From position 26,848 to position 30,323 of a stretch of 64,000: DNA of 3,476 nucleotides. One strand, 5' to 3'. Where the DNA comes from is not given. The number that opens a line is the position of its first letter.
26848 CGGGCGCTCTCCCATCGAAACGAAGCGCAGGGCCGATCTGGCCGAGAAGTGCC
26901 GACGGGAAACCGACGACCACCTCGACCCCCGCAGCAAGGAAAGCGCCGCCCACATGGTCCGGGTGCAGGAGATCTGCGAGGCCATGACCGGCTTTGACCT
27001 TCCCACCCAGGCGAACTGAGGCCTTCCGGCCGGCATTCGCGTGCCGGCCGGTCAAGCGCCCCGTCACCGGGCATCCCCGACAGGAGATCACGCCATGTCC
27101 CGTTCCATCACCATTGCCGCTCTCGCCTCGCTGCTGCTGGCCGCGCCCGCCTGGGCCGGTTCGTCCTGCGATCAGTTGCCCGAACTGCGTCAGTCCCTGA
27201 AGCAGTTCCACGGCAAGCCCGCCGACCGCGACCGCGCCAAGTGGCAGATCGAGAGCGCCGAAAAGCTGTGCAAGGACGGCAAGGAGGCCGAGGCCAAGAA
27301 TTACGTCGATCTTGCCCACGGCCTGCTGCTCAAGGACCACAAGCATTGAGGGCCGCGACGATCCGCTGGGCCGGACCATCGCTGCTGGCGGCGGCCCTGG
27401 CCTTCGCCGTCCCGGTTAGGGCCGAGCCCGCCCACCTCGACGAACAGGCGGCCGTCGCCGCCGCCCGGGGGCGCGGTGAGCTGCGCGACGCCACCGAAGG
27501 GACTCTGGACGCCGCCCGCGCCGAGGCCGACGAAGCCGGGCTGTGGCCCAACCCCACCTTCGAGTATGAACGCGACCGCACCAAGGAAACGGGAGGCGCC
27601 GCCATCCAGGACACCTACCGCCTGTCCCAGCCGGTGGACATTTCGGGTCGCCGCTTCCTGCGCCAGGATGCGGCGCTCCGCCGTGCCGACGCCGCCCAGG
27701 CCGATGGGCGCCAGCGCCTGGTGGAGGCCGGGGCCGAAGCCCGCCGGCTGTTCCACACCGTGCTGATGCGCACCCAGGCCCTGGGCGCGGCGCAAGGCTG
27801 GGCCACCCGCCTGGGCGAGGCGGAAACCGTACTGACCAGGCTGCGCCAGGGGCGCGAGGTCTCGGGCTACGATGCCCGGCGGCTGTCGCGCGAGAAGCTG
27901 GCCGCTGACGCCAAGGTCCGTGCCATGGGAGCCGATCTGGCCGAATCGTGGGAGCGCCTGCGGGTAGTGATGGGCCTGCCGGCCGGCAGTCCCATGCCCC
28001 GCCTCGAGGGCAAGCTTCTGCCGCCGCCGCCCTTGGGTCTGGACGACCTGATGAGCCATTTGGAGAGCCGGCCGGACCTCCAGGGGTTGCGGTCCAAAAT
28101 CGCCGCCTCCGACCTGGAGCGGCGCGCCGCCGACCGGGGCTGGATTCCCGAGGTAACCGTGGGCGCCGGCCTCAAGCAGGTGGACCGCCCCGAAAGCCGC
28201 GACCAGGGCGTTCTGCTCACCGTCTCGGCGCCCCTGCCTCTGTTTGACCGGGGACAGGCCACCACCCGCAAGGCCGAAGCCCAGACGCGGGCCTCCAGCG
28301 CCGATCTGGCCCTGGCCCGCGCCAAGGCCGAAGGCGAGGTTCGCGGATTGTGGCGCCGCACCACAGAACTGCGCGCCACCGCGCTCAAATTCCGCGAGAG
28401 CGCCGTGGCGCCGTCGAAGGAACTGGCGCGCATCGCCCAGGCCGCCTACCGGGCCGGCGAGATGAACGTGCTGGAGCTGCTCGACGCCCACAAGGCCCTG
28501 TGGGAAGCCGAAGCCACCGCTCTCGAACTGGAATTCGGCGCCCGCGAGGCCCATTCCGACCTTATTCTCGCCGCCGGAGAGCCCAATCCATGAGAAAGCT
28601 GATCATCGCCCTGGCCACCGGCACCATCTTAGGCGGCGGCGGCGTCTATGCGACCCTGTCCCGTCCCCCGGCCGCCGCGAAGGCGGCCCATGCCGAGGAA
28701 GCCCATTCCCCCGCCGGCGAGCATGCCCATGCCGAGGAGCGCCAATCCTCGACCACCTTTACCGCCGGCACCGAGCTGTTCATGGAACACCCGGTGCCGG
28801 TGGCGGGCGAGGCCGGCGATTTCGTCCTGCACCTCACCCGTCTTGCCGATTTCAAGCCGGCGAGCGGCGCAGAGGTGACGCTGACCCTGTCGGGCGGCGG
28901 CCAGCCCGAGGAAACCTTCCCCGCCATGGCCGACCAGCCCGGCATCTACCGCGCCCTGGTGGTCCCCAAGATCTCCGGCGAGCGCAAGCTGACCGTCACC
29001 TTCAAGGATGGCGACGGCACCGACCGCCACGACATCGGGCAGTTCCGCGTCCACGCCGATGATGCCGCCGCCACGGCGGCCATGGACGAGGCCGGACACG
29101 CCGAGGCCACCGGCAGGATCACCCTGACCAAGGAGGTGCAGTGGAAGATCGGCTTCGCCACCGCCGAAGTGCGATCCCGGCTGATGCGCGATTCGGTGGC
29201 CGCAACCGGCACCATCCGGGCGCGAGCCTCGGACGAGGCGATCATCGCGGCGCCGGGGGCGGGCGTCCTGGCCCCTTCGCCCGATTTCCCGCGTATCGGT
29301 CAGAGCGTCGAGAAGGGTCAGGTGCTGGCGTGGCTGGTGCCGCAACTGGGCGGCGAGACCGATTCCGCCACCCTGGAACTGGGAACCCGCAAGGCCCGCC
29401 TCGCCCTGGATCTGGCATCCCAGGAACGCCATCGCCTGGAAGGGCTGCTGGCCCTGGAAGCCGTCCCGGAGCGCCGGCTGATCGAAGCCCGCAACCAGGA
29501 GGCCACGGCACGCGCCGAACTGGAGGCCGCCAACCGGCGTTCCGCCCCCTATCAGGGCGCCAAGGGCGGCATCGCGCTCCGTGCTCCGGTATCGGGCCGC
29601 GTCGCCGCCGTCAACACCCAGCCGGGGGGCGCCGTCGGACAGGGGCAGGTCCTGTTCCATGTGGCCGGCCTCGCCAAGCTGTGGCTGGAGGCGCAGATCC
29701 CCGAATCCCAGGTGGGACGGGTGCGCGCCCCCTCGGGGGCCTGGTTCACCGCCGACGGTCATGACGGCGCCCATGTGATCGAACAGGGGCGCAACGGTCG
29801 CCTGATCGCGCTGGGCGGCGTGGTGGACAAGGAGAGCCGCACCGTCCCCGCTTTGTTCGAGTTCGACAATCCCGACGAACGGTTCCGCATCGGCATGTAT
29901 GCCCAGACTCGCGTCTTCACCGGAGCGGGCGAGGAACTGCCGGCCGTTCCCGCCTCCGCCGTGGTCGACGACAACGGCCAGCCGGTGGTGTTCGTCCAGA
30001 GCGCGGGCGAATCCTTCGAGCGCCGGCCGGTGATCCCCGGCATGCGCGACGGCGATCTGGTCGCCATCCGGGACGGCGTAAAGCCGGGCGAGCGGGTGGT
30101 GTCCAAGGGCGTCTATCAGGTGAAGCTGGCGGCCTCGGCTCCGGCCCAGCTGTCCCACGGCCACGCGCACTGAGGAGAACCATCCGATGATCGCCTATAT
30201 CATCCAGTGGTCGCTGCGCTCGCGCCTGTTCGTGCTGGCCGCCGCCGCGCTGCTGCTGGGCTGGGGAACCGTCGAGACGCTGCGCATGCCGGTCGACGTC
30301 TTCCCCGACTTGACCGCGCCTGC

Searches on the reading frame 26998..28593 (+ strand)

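Call 12: search_protein_families(library=pfam, proteins=[window:26998-28593:+], max_evalue=0.001)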
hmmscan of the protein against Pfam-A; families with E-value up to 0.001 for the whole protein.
window:26998-28593:+ (531 aa): 1 family
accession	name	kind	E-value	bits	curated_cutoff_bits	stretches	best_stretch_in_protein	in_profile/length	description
PF02321.23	OEP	-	3e-19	70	22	1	348-518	1-178/187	Outer membrane efflux protein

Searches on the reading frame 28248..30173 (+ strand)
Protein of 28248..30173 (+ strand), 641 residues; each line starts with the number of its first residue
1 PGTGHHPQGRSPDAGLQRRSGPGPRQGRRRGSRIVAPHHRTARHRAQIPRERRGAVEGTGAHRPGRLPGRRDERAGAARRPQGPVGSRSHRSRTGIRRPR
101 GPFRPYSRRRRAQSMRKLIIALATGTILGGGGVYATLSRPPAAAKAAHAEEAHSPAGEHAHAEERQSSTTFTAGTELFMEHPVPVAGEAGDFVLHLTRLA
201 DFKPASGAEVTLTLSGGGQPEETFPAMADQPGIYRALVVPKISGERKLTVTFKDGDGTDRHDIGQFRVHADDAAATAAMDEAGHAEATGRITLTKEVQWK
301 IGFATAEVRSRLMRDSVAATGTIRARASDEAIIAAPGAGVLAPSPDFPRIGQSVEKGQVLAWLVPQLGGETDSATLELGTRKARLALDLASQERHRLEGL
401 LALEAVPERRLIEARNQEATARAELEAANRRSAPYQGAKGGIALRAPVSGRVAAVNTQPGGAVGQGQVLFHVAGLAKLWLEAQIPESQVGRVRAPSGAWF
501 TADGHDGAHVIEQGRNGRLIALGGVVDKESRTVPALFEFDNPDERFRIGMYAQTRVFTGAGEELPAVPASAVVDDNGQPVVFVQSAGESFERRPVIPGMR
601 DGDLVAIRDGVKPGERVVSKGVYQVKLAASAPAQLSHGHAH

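Call 12: search_protein_families(library=pfam, proteins=[window:28248-30173:+], max_evalue=0.001)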
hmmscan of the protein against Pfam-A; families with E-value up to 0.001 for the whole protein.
window:28248-30173:+ (641 aa): 3 families
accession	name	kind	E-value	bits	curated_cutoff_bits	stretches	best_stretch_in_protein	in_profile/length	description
PF16576.10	HlyD_D23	-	2e-19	70.2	30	1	314-552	3-214/214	Barrel-sandwich domain of CusB or HlyD membrane-fusion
PF13437.12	HlyD_3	-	1.2e-14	55.3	22.2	1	444-545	2-102/106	HlyD family secretion protein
PF13533.13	Biotin_lipoyl_2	-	3.3e-05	24.1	29.8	0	444-470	3-29/32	Biotin-lipoyl like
